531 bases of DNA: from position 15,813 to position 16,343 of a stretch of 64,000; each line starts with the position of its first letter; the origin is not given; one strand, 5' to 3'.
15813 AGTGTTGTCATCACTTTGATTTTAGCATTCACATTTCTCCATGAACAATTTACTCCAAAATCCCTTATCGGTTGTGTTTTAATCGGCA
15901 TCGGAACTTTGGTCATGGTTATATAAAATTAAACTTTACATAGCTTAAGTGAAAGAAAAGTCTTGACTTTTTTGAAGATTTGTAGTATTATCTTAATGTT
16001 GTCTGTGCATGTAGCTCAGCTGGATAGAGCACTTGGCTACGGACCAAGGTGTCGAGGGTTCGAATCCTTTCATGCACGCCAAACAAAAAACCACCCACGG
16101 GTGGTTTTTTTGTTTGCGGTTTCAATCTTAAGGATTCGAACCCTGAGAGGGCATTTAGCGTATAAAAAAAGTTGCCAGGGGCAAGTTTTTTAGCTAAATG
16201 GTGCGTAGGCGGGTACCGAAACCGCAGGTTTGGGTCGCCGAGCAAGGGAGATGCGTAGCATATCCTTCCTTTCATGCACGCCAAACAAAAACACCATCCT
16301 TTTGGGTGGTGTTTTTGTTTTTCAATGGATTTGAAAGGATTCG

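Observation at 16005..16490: tRNA-Arg(ACG) followed by att-like duplications of its 3' end and inverted T-arm fragments, directly abutting cassette 1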

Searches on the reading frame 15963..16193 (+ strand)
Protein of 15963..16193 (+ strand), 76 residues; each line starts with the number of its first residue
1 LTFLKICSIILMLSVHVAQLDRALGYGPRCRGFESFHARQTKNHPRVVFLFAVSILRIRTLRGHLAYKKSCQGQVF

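Call 66: search_protein_families(library=pfam, proteins=[window:15963-16193:+], max_evalue=1)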
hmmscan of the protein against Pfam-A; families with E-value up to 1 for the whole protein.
window:15963-16193:+ (76 aa): 0 families
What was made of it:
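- Tried and rejected: Integrase pseudogene in 16119-16488: none was found (call 66).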
